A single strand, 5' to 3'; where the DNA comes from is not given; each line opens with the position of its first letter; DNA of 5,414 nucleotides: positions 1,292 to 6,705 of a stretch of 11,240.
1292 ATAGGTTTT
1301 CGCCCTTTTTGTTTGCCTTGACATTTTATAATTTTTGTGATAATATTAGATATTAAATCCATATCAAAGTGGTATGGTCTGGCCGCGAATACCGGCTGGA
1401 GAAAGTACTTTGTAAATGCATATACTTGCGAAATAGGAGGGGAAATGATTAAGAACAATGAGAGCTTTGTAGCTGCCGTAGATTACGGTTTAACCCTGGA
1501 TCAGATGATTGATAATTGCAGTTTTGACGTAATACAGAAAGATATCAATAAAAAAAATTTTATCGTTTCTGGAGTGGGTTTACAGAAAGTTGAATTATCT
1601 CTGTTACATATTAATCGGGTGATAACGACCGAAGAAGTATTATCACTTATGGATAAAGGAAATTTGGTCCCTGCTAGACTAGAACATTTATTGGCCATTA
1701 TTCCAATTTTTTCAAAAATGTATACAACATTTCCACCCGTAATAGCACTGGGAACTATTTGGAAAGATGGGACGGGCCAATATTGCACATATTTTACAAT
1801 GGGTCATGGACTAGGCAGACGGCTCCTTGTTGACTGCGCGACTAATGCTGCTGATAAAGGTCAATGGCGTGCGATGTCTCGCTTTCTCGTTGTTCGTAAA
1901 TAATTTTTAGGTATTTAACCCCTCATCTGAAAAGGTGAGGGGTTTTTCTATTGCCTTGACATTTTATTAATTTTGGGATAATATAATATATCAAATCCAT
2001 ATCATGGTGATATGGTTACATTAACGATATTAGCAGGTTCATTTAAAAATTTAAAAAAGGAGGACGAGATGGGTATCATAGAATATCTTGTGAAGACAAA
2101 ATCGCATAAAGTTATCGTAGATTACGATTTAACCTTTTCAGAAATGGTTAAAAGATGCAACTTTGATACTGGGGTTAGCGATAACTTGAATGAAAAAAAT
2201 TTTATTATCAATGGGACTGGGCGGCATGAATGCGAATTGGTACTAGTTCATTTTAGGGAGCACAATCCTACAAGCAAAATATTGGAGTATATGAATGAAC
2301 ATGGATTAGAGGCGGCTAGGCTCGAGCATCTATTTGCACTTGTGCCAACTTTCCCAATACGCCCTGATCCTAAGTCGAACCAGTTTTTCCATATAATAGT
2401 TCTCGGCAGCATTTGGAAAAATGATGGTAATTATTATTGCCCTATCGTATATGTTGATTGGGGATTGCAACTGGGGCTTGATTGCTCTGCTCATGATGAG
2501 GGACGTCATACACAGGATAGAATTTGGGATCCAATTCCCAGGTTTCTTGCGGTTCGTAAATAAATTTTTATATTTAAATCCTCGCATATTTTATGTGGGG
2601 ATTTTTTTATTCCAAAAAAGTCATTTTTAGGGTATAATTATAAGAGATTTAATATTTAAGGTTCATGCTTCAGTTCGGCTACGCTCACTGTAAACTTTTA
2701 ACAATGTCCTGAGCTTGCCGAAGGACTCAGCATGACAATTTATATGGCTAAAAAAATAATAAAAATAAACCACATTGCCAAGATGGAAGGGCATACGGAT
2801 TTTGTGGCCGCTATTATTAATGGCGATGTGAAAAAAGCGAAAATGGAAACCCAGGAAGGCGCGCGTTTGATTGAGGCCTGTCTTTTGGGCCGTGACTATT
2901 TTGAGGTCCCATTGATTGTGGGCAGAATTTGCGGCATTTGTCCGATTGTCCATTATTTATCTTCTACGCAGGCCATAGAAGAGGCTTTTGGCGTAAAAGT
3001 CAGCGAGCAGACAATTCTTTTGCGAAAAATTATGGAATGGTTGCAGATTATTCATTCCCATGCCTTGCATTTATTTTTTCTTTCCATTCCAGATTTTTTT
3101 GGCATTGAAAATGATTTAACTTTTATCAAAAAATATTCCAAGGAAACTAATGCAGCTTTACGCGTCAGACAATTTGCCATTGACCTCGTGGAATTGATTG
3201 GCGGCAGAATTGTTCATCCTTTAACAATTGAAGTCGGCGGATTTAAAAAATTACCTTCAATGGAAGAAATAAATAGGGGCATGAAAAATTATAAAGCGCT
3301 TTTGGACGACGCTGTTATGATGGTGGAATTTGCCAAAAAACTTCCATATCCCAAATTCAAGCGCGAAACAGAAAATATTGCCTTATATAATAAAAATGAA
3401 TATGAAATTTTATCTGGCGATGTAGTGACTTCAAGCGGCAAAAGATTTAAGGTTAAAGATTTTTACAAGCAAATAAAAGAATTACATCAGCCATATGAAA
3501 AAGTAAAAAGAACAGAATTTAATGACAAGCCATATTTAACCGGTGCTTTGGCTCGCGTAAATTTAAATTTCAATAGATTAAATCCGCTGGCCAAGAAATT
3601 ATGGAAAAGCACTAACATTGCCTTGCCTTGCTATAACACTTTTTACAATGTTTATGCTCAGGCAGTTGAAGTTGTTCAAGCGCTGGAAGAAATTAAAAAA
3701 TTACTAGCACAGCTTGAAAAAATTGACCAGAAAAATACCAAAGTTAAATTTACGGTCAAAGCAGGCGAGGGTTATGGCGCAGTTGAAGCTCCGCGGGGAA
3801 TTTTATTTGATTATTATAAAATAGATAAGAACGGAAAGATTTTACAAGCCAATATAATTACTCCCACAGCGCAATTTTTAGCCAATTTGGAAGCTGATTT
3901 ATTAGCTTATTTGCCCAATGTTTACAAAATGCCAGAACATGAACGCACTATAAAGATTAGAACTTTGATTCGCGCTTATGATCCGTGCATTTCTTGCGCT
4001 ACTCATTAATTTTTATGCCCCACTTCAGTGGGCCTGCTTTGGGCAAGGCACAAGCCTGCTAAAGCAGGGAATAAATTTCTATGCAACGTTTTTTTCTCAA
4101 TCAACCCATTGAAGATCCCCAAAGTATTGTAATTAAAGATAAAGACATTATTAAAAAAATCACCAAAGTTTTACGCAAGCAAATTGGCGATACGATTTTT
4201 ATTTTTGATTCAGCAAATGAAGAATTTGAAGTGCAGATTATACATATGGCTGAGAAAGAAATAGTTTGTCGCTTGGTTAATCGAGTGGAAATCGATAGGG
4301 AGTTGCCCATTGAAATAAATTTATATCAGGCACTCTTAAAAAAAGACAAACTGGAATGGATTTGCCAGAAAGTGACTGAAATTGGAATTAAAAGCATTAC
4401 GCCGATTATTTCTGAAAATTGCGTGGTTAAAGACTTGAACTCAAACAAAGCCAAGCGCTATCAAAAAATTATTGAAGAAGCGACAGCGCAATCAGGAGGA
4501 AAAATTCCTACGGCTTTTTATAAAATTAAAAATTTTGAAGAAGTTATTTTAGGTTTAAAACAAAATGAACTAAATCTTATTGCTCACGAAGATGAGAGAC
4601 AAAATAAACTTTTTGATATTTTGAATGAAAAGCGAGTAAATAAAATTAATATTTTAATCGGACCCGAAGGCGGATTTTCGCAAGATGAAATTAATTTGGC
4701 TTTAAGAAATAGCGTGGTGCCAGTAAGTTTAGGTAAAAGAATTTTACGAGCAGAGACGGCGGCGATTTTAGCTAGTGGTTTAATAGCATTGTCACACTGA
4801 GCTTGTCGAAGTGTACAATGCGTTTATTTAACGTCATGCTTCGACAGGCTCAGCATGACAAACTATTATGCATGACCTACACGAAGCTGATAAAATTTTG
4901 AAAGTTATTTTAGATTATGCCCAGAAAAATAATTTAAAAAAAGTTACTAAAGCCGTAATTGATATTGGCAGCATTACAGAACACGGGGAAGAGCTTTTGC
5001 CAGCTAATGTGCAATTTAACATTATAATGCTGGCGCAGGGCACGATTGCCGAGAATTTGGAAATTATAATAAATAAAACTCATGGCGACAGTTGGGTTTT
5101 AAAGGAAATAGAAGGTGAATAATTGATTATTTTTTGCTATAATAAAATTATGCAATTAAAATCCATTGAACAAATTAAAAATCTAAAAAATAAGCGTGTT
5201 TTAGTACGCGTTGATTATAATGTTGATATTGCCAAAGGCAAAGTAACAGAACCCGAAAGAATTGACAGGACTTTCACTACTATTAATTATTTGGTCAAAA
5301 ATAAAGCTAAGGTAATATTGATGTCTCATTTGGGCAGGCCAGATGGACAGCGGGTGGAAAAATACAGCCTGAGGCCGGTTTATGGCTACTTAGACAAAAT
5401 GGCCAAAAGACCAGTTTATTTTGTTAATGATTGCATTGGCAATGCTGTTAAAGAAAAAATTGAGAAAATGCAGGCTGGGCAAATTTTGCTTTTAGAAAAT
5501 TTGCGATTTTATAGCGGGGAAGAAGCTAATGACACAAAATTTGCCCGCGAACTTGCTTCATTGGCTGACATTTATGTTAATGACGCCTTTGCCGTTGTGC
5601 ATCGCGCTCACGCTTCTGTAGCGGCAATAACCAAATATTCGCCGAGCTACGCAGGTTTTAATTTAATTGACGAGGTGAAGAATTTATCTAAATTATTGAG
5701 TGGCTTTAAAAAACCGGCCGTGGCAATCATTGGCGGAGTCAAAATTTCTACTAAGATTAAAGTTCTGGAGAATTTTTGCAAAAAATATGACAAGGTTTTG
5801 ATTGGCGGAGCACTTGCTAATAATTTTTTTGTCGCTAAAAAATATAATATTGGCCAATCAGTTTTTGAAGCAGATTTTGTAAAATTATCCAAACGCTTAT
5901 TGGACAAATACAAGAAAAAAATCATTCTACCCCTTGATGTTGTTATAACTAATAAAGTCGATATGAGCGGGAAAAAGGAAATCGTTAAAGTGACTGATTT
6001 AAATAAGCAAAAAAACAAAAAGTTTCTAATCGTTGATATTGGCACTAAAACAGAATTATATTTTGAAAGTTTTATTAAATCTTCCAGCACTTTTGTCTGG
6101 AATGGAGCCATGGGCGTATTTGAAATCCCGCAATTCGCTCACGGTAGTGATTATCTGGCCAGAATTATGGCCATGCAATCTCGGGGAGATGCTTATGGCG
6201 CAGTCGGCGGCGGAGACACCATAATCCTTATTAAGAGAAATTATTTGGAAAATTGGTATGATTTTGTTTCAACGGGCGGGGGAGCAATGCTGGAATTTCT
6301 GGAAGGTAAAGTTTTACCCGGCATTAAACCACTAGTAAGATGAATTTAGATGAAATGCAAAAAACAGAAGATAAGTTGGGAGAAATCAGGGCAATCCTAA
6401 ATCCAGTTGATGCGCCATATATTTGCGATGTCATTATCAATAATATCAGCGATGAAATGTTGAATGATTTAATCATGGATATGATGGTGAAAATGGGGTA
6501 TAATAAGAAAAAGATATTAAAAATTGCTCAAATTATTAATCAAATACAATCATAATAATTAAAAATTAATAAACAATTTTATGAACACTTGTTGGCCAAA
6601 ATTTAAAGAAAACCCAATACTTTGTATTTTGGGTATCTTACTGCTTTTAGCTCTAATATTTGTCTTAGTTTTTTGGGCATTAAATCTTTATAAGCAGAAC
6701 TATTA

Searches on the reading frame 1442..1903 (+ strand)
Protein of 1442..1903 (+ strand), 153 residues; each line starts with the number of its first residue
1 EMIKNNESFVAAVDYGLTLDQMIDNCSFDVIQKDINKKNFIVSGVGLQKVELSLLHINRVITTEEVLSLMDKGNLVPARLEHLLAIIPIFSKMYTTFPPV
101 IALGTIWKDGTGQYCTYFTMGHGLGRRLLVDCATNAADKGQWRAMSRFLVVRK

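Call 10: search_protein_families(library=pfam, proteins=[window:1442-1903:+], max_evalue=0.1)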
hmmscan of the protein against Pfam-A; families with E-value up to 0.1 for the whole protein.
window:1442-1903:+ (153 aa): 1 family
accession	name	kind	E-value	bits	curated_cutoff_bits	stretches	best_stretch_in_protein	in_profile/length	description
PF18996.5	DUF5726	-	0.0014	19.5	25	1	6-39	32-65/90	Family of unknown function (DUF5726)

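Call 31: search_protein_representatives(alignment_id=A3)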
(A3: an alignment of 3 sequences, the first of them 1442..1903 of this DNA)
Query: 3 sequences, 158 profile positions. Proteins with E-value up to 0.001 (for the whole library): 2722; up to 1e-10: 745; up to 1e-30: 6. The best 150 are listed.
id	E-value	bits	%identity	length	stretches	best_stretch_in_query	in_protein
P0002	2.7e-74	264.7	-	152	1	6-158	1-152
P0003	6.2e-73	260.3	-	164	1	1-158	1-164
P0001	2.1e-47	177.4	-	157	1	1-158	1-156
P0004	4.8e-41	156.7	-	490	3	4-138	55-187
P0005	5.1e-33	130.6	-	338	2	12-110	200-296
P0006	9.8e-33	129.7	-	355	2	10-157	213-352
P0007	1.3e-30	122.8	-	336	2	7-115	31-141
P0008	5.3e-30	120.8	-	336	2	10-158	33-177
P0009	8.4e-30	120.2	-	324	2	13-157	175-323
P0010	1.1e-29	119.8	-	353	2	9-115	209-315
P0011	1.3e-29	119.5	-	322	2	12-158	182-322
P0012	6.1e-28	114.1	-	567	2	8-157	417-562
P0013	2.8e-27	112.0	-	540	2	11-119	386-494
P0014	1.3e-26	109.8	-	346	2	5-130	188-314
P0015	4.3e-26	108.1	-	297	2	8-120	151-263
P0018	4.2e-25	104.9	-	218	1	11-158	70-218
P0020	3.3e-24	102.0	-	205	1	12-158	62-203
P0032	2.2e-22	96.0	-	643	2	11-158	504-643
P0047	1.6e-20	90.0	-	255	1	10-153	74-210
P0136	5.1e-17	78.6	-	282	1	8-153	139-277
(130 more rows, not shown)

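Call 33: search_protein_families(library=pfam, proteins=[P0004, P0005, P0012, P0032, P0018, P0020, P0047, P0136], max_evalue=0.01)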
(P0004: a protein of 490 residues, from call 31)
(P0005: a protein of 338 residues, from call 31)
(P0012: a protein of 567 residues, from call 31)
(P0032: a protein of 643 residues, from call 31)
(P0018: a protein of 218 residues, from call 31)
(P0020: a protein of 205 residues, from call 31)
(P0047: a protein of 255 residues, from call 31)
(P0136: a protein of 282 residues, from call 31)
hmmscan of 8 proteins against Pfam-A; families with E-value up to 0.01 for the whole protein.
P0004 (490 aa): 0 families

P0005 (338 aa): 3 families
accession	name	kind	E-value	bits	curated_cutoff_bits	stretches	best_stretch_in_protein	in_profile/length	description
PF04073.20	tRNA_edit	-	0.0024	18.4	25.5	0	67-134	4-70/123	Aminoacyl-tRNA editing domain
PF00633.29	HHH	-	0.0067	16.7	24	0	265-278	3-16/30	Helix-hairpin-helix motif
PF14747.11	DUF4473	-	0.0087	17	25.9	0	110-137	3-30/78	Domain of unknown function (DUF4473)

P0012 (567 aa): 0 families

P0032 (643 aa): 1 family
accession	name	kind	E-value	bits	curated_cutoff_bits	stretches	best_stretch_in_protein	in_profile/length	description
PF00226.36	DnaJ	-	8.2e-19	67.9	27.8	1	5-65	1-63/63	DnaJ domain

P0018 (218 aa): 0 families

P0020 (205 aa): 0 families

P0047 (255 aa): 0 families

P0136 (282 aa): 0 families

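Call 59: search_protein_families(library=phrogs, proteins=[window:1442-1903:+], max_evalue=0.01)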
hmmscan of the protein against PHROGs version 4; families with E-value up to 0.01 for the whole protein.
window:1442-1903:+ (153 aa): 0 families

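Call 60: search_protein_families(library=padloc, proteins=[window:1442-1903:+], max_evalue=0.01)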
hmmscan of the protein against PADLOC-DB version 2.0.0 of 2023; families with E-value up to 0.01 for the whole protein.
window:1442-1903:+ (153 aa): 0 families

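Call 70: search_solved_structures(query=A3, max_evalue=1)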
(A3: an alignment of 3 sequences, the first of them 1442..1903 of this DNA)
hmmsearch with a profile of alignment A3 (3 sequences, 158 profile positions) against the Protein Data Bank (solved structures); distinct sequences matched with E-value up to 1: 1.
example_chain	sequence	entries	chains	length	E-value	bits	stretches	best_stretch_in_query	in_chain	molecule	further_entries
2i7h_A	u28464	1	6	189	0.075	16.3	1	69-133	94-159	Nitroreductase-like family protein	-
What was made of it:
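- Tried and rejected: The only PDB sequence match was at E 0.075 (call 70).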

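Call 75: predict_structure(alignment_id=A3)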
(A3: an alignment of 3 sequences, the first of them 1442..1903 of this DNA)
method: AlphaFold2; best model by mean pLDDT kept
length: 153 residues; sequences in the alignment: 3
mean_pLDDT: 74.8   pTM: 0.75
mean pLDDT of the five models: 74.8, 67.7, 66.1, 64.3, 60.8
residues with pLDDT >= 90: 10; 70-90: 97; 50-70: 35; < 50: 11
segments of 3 or more residues with pLDDT < 50: 1-4, 133-139
pLDDT, mean of each block of 10 residues (from residue 1): 60 88 85 69 85 84 82 88 86 73 65 66 71 48 69 88
secondary structure, 60 per line:
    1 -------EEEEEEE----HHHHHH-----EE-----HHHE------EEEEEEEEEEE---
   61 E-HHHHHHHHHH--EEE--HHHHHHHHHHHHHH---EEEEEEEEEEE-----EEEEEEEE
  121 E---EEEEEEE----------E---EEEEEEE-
elements in order: E8-14 H19-24 E47-57 H63-72 E75-77 H80-93 E97-107 E113-121 E125-131 E146-152

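Call 77: fold_search(model_id=the predicted structure, library=pdb)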
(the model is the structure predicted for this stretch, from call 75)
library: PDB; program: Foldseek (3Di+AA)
matches with E <= 10: 364; with E <= 0.001: 0
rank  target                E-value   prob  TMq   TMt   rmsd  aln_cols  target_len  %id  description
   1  8tnn_C                8.0e-02  0.54  0.33  0.30  10.0       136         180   10  Crystal structure of Epstein-Barr virus gH/gL/gp42 in complex with gp42 antibody A10 (released 2024-03-27)
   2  6tl9_B                9.5e-02  0.60  0.35  0.40   8.7       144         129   10  CRYSTAL STRUCTURE OF LECTIN-LIKE OX-LDL RECEPTOR 1 IN COMPLEX WITH BI-0115 (released 2020-07-22)
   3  3vlg                  1.0e-01  0.57  0.34  0.39   8.1       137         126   12  Crystal structure of the W150A mutant LOX-1 CTLD showing impaired OxLDL binding (released 2012-04-18)
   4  5t1d_C                1.1e-01  0.51  0.33  0.30   6.8       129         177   11  Crystal structure of EBV gHgL/gp42/E1D1 complex (released 2016-12-28)
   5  6tl9_A                1.2e-01  0.57  0.36  0.40   8.6       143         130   12  CRYSTAL STRUCTURE OF LECTIN-LIKE OX-LDL RECEPTOR 1 IN COMPLEX WITH BI-0115 (released 2020-07-22)
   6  7yoy_C                1.3e-01  0.51  0.32  0.35   6.2       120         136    9  Cryo-EM structure of EBV gHgL-gp42 in complex with mAbs 3E8 and 5E3 (localized refinement) (released 2024-01-31)
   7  8ouq_AAA              1.3e-01  0.47  0.32  0.38   8.5       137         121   14  Clr-11 from Rattus norvegicus (released 2024-05-01)
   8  8tnn_F                1.3e-01  0.47  0.35  0.31   9.8       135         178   11  Crystal structure of Epstein-Barr virus gH/gL/gp42 in complex with gp42 antibody A10 (released 2024-03-27)
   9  1yxj_A                1.4e-01  0.57  0.36  0.41   8.7       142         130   10  Crystal structure of human lectin-like oxidized low-density lipoprotein receptor 1 (LOX-1) at low pH (released 2005-06-14)
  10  3gpr_B                1.8e-01  0.54  0.35  0.40   8.2       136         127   12  Crystal structure of rhodocetin (released 2009-12-15)
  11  4kzw_A                2.0e-01  0.47  0.33  0.36   6.0       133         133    8  Structure of the carbohydrate-recognition domain of the C-type lectin mincle (released 2013-08-28)
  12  1ypq_A                2.1e-01  0.38  0.33  0.38   8.7       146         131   10  Human Oxidized Low Density Lipoprotein Receptor LOX-1 Dioxane Complex (released 2005-02-08)
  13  6tla_B                2.3e-01  0.30  0.32  0.35   9.0       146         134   10  CRYSTAL STRUCTURE OF LECTIN-LIKE OX-LDL RECEPTOR 1 (C 1 2 1) (released 2020-07-22)
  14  6tla_A                2.4e-01  0.47  0.36  0.41   8.6       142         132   10  CRYSTAL STRUCTURE OF LECTIN-LIKE OX-LDL RECEPTOR 1 (C 1 2 1) (released 2020-07-22)
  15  8ouq_BBB              2.5e-01  0.33  0.32  0.37   8.8       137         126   14  Clr-11 from Rattus norvegicus (released 2024-05-01)
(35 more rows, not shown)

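Call 100: search_protein_families(library=ncbifam, proteins=[window:1442-1903:+], max_evalue=0.01)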
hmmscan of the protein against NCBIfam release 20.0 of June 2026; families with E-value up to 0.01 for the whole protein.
window:1442-1903:+ (153 aa): 0 families
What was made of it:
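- Tried and rejected: No NCBIfam hit (calls 10, 33, 100).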

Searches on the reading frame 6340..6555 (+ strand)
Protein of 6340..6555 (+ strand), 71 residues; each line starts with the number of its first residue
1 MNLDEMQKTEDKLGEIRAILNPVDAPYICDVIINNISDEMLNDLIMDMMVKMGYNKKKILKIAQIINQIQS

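Call 10: search_protein_families(library=pfam, proteins=[window:6340-6555:+], max_evalue=0.1)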
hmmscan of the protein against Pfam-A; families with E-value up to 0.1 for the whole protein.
window:6340-6555:+ (71 aa): 0 families

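Call 100: search_protein_families(library=ncbifam, proteins=[window:6340-6555:+], max_evalue=0.01)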
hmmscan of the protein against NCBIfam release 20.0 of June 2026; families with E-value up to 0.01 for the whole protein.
window:6340-6555:+ (71 aa): 1 family
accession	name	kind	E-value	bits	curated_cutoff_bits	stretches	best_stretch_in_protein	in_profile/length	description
NF009634.0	PRK13149.2-5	equivalog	0.00069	20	105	1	2-47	36-81/86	H/ACA RNA-protein complex component Gar1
